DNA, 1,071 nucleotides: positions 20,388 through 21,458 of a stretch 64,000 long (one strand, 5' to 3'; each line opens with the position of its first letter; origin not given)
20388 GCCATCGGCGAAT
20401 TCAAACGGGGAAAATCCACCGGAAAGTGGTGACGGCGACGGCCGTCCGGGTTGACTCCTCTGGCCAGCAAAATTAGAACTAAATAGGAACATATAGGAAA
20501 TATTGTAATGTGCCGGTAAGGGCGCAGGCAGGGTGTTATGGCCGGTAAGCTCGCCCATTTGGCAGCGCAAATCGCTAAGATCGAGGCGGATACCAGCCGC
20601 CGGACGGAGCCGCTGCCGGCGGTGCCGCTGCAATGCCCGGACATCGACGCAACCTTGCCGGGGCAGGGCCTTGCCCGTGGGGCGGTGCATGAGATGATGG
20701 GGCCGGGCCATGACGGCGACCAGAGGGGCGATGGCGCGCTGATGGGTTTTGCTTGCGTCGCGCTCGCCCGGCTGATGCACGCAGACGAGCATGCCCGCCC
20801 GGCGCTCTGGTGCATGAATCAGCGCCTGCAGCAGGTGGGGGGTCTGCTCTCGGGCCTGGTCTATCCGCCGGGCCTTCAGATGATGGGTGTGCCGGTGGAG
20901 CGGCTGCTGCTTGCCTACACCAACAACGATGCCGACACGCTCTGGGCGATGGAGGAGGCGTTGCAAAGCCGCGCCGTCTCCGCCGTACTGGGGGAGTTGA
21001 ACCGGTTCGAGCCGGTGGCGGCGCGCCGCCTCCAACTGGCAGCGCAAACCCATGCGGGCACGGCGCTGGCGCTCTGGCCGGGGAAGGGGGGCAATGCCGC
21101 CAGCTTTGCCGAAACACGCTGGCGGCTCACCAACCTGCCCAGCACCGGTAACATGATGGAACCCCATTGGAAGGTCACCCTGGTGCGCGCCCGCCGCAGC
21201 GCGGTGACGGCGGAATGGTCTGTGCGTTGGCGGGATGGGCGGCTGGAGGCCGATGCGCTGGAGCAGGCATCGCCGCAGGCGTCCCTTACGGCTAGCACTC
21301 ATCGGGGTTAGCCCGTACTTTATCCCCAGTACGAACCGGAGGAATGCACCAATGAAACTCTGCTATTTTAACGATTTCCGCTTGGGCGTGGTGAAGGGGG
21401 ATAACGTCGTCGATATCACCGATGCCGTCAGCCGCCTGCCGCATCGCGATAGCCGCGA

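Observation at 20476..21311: Orphan imuA-like gene under a GAAC-N7-GAAC SOS box, without imuB/dnaE2 downstream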

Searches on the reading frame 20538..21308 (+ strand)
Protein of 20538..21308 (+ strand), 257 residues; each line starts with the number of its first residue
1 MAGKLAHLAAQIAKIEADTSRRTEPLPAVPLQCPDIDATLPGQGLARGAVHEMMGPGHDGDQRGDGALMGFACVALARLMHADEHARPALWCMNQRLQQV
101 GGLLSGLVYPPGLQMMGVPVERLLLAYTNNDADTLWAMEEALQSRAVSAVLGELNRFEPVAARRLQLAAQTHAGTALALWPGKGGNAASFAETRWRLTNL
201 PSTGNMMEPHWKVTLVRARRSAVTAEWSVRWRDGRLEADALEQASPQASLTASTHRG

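Call 3: search_protein_families(library=pfam, proteins=[window:20538-21308:+], max_evalue=1)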
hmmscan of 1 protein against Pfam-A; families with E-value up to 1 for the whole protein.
window:20538-21308:+ (257 aa): 0 families

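Call 4: search_protein_families(library=ncbifam, proteins=[window:20538-21308:+], max_evalue=1)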
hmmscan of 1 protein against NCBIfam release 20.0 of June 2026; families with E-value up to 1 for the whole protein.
window:20538-21308:+ (257 aa): 3 families
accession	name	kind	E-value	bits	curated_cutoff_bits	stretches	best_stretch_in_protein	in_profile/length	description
NF033429.2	ImuA_translesion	equivalog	1.1e-18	67.8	150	1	108-199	76-167/181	translesion DNA synthesis-associated protein ImuA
NF007892.0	PRK10595.1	equivalog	3.3e-05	23.7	162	1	113-177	79-141/169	cell division inhibitor SulA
TIGR00623.2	SOS_SulA_coli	exception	0.00013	21.9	150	1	113-179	77-144/168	SOS-induced cell division inhibitor SulA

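Call 8: find_homologous_proteins(query=window:20538-21308:+, max_evalue=0.001)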
Query window:20538-21308:+ (257 aa): 123 proteins with E <= 0.001 among 6023 candidates; the best 120 are listed.
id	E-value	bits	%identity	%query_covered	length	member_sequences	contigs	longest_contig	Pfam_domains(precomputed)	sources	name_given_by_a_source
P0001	1.3e-165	567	100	100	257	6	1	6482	-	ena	-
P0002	3.4e-147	507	90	100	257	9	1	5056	-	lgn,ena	-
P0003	6.1e-134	463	86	96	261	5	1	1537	-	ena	-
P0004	7.0e-131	453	81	100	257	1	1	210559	-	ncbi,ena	-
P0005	5.4e-113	395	77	93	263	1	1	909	-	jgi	jgi:protein ImuA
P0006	4.6e-111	388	73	96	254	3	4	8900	-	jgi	-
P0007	2.8e-99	350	68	92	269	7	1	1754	-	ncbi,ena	-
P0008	9.4e-98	345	69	93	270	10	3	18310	-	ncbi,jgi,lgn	ncbi:MAG: ImuA family protein [Alphaproteobacteria bacterium]|jgi:protein ImuA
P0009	2.0e-96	340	64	96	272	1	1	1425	-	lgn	-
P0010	7.1e-78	279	85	62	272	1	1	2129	-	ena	-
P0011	3.7e-69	251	53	90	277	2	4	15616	-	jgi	jgi:protein ImuA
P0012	4.1e-67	244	51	90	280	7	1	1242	-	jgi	-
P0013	4.3e-65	238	52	90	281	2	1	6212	-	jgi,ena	jgi:protein ImuA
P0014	2.0e-64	235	52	86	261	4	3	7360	-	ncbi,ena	-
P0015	3.9e-61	225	51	90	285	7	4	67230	-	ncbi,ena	-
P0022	1.2e-24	105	37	79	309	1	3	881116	-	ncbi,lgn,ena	-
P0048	8.5e-20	89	34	90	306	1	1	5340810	-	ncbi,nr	ncbi:MAG: damage-inducible mutagenesis protein [Rhodospirillales bacterium]|nr:MAG: damage-inducible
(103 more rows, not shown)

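Call 9: search_solved_structures(query=window:20538-21308:+, max_evalue=1, show_alignments=2)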
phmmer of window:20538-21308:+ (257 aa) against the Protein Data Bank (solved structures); distinct sequences matched with E-value up to 1: 1.
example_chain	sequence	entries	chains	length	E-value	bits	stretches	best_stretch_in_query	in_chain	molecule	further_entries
8wm6_O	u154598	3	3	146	0.9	12.1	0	172-215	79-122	PsaO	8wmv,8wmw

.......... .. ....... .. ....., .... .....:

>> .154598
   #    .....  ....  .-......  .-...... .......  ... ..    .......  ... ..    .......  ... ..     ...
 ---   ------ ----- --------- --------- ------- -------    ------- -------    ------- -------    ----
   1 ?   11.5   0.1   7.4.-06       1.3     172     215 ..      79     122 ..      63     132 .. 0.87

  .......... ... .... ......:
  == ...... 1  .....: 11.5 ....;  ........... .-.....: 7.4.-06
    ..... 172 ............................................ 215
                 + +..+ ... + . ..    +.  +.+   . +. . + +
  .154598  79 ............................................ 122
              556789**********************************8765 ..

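Call 10: find_encoding_contigs(protein=P0004, flank=10000, max_places=3)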
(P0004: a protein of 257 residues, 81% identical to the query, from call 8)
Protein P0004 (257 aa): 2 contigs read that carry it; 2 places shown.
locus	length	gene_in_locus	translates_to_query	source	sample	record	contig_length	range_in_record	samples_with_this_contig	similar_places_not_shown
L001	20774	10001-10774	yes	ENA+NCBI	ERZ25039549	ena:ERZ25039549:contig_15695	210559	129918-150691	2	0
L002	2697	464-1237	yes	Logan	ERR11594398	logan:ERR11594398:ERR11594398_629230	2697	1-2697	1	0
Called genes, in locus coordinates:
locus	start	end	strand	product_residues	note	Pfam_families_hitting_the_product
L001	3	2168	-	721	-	PF13328:HD_4, PF01966:HD, PF04607:RelA_SpoT, PF02824:TGS, PF19296:RelA_AH, PF28438:RelA_RIS, PF13291:ACT_4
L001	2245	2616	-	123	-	PF01192:RNA_pol_Rpb6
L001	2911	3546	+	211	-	PF01936:NYN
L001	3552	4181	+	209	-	PF03167:UDG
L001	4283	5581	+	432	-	PF01595:CNNM, PF00571:CBS, PF03471:CorC_HlyC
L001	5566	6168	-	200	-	-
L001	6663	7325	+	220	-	PF11136:DUF2889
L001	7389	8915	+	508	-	PF00501:AMP-binding, PF13193:AMP-binding_C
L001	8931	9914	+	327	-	PF02558:ApbA, PF08546:ApbA_C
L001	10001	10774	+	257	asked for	-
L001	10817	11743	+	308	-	PF01557:FAA_hydrolase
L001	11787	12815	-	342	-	PF00248:Aldo_ket_red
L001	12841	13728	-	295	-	PF09084:NMT1, PF13379:NMT1_2 (weak)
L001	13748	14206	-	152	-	PF05425:CopD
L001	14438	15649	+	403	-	PF10129:OpgC_C, PF01757:Acyl_transf_3 (weak)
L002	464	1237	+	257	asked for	-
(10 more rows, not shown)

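Call 11: find_encoding_contigs(protein=P0015, flank=10000, max_places=3)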
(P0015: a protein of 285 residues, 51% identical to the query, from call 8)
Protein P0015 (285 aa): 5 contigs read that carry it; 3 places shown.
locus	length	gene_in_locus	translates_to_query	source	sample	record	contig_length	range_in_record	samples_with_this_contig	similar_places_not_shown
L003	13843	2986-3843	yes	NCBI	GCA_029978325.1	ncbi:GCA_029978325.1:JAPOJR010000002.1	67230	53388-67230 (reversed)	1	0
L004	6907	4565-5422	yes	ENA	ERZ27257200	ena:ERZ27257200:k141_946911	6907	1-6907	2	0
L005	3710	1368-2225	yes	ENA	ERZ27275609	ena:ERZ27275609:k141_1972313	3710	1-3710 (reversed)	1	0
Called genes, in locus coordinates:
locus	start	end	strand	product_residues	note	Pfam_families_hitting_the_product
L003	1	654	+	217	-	?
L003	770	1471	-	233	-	PF01738:DLH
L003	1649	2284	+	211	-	PF07978:NIPSNAP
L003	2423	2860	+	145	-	PF13432:TPR_16, PF23914:TPR_CcmH_CycH, PF00515:TPR_1, PF07719:TPR_2, PF13181:TPR_8, PF13432:TPR_16, PF13414:TPR_11, PF14559:TPR_19, +7 more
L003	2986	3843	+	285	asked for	-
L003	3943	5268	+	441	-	PF10396:TrmE_N, PF12631:MnmE_helical, PF00350:Dynamin_N (weak), PF01926:MMR_HSR1, PF02421:FeoB_N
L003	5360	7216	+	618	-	PF01134:GIDA, PF12831:FAD_oxidored (weak), PF21680:GIDA_C_1st, PF13932:SAM_GIDA_C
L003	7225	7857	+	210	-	PF02527:GidB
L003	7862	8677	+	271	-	PF00142:Fer4_NifH (weak), PF02374:ArsA_ATPase, PF06564:CBP_BcsQ (weak), PF09140:MipZ, PF10609:ParA, PF13614:AAA_31, PF01656:CbiA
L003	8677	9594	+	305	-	PF02195:ParB_N, PF17762:HTH_ParB, PF23552:ParB_C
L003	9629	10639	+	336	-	PF03486:HI0933_like (faint), PF07992:Pyr_redox_2, PF13738:Pyr_redox_3, PF00070:Pyr_redox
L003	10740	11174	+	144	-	PF00571:CBS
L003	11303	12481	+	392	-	PF02515:CoA_transf_3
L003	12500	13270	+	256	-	PF23441:SDR (weak), PF00106:adh_short, PF08659:KR, PF13561:adh_short_C2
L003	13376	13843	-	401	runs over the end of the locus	PF02771:Acyl-CoA_dh_N, PF02770:Acyl-CoA_dh_M, PF00441:Acyl-CoA_dh_1, PF08028:Acyl-CoA_dh_2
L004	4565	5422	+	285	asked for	-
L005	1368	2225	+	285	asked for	-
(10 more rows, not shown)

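Call 14: find_encoding_contigs(protein=P0048, flank=10000, max_places=2)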
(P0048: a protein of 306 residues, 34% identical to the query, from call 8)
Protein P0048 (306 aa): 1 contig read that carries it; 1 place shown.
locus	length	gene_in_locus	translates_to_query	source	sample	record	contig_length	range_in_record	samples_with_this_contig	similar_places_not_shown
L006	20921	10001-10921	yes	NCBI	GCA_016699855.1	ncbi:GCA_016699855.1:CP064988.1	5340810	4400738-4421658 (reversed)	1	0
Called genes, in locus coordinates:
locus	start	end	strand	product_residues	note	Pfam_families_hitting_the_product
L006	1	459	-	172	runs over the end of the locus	PF14539:DUF4442, PF13622:4HBT_3 (weak), PF03061:4HBT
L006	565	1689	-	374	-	PF00331:Glyco_hydro_10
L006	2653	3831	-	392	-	PF00155:Aminotran_1_2, PF01041:DegT_DnrJ_EryC1, PF01053:Cys_Met_Meta_PP (weak), PF01212:Beta_elim_lyase (weak)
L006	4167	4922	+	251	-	PF00106:adh_short, PF08659:KR, PF23441:SDR, PF13561:adh_short_C2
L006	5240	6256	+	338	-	PF00850:Hist_deacetyl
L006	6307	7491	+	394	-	PF02771:Acyl-CoA_dh_N, PF00441:Acyl-CoA_dh_1, PF08028:Acyl-CoA_dh_2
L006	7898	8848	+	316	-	PF01548:DEDD_Tnp_IS110, PF02371:Transposase_20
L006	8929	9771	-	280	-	PF13483:Lactamase_B_3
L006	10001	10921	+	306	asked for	-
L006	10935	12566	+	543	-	PF20114:DUF6504 (faint)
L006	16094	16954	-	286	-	PF13191:AAA_16 (faint), PF05673:DUF815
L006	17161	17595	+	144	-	PF02699:YajC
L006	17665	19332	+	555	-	PF21760:SecD_1st, PF22599:SecDF_P1_head, PF02355:SecD_SecF_C, PF03176:MMPL (faint), PF00873:ACR_tran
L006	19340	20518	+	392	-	PF07549:Sec_GG (faint), PF02355:SecD_SecF_C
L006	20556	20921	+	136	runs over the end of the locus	PF04430:DUF498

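Call 15: find_encoding_contigs(protein=P0022, flank=10000, max_places=2)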
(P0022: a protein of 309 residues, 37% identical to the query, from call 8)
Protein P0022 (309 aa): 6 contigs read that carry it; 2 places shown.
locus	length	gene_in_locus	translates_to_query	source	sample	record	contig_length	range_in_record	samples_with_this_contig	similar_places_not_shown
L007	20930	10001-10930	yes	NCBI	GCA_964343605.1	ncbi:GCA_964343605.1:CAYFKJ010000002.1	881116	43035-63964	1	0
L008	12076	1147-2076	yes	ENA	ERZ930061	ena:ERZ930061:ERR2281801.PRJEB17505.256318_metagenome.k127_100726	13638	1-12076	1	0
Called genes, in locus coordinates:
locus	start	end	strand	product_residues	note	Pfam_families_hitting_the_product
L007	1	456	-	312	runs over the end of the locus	PF00126:HTH_1, PF03466:LysR_substrate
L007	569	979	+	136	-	PF13564:DoxX_2, PF07681:DoxX (weak)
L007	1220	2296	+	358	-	PF01547:SBP_bac_1, PF13416:SBP_bac_8, PF13343:SBP_bac_6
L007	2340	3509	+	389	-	PF00005:ABC_tran, PF08402:TOBE_2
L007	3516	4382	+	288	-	PF00528:BPD_transp_1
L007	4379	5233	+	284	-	PF00528:BPD_transp_1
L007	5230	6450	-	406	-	PF10851:DUF2652, PF08327:AHSA1 (faint), PF10604:Polyketide_cyc2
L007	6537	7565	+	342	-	PF04055:Radical_SAM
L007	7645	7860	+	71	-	-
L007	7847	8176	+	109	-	PF02452:PemK_toxin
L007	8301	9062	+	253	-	PF11150:DUF2927 (faint)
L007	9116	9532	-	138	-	PF01850:PIN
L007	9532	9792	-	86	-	PF02604:PhdYeFM_antitox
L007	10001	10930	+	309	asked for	-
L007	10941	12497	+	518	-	-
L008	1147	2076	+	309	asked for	-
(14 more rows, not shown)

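Call 24: find_related_loci(query=A1, collection=genome_contigs, flank=10000)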
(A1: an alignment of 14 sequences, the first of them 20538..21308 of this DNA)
Query A1 (257 aa) in genome_contigs; peptide patterns used: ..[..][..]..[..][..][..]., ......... (x = any residue, [..] = any of these).
521 stretches matched a pattern; 235 encode a relative of the query (tblastn E <= 1e-3); the best 80 are kept; 80 distinct loci.
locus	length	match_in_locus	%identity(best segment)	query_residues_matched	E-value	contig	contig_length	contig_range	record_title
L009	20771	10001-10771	81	1-257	5e-136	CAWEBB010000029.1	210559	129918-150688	MAG: uncultured Alphaproteobacteria bacterium isolate MFD05684.bin.1.327 genome assembly, contig: contig_15695, whole ge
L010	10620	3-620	78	42-246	2e-102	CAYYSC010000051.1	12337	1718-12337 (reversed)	MAG TPA_asm: uncultured Rhodospirillales bacterium isolate binchicken_co13_26 genome assembly, contig: NODE_8001_length_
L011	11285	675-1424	52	8-239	1e-74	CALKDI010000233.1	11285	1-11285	MAG: uncultured Alphaproteobacteria bacterium isolate S2_Bin_Bin_245_sub_1 genome assembly, contig: c_000000772201, whol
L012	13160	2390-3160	49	8-245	1e-64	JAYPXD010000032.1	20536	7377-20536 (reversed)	MAG: Alphaproteobacteria bacterium isolate 139588_S189_concoct_bins.tsv.059 NODE_2664_length_20536_cov_4.889214, whole g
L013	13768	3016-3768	51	8-238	1e-66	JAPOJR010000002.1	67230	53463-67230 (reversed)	MAG: Alphaproteobacteria bacterium isolate bin68 NODE_2_length_67230_cov_2.353208, whole genome shotgun sequence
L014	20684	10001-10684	39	5-233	3e-30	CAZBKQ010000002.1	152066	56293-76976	MAG TPA_asm: uncultured Rhodospirillaceae bacterium isolate SRP134809_co1_146 genome assembly, contig: NODE_88_length_15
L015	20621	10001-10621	40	29-234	4e-30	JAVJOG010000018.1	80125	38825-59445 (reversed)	MAG: Parvibaculum sp. isolate A1-SPW-17 k141_8563, whole genome shotgun sequence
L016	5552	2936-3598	38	5-234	3e-29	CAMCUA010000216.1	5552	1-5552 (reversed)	MAG: Asaia bogorensis isolate MsH-01oct19-106 genome assembly, contig: MsH-01oct19-C34262, whole genome shotgun sequence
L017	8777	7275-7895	40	29-234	2e-28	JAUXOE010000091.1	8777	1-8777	MAG: Parvibaculum sp. isolate C1_metabat.bin.40 C1_k141_210768, whole genome shotgun sequence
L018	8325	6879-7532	36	3-231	2e-28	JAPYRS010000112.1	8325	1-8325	MAG: Alphaproteobacteria bacterium isolate PW3.metabat2.2 PW3_11620_length_8325_cov_7.501693, whole genome shotgun seque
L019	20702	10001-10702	34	4-246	5e-28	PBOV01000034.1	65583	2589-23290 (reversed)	MAG: Rhodospirillaceae bacterium isolate RS382 6327, whole genome shotgun sequence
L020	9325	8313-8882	39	7-202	3e-27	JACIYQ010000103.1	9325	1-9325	MAG: Parvibaculum sp. isolate MAG-82 Parvibaculum_M_bin11_Scaffold_103, whole genome shotgun sequence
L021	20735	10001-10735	35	5-243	2e-27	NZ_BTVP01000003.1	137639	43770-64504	MAG: Parvibaculum sp. isolate AMX-MBFR-74 sequence03, whole genome shotgun sequence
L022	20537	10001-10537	37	34-233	1e-26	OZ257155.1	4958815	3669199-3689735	MAG: Alphaproteobacteria bacterium isolate 813797ed-f09e-443b-b498-078a0c9476fc genome assembly, chromosome: 1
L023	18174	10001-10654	35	31-255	2e-26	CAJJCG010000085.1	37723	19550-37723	MAG: Alphaproteobacteria bacterium UBA2964 isolate FRAM18_bin082 genome assembly, contig: FRAM17_bin082-85, whole genome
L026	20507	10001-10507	36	26-219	8e-26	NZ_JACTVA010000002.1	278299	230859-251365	Pseudoroseomonas aerophila strain NBRC 108923 Scaffold2, whole genome shotgun sequence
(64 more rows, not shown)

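Call 43: predict_structure(alignment_id=A2)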
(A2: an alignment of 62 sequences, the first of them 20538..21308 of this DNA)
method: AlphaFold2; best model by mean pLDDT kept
length: 257 residues; sequences in the alignment: 62
mean_pLDDT: 86.3   pTM: 0.83
mean pLDDT of the five models: 86.3, 86.2, 85.4, 85.4, 84.1
residues with pLDDT >= 90: 161; 70-90: 53; 50-70: 33; < 50: 10
segments of 3 or more residues with pLDDT < 50: 245-253
pLDDT, mean of each block of 10 residues (from residue 1): 83 72 83 97 96 82 75 97 96 83 66 93 95 97 97 92 95 94 72 94 87 93 93 94 55 49
secondary structure, 60 per line:
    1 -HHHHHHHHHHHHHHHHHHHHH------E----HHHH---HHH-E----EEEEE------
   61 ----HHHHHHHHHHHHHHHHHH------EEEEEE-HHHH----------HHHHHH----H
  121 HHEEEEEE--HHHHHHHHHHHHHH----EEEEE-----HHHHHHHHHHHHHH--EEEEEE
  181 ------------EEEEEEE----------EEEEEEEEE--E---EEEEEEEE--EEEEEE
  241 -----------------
elements in order: H2-22 H34-37 E50-54 H65-82 E89-94 H96-99 H110-115 E123-128 H131-144 E149-153 H159-172 E175-180 E193-199 E210-218 E225-232 E235-240
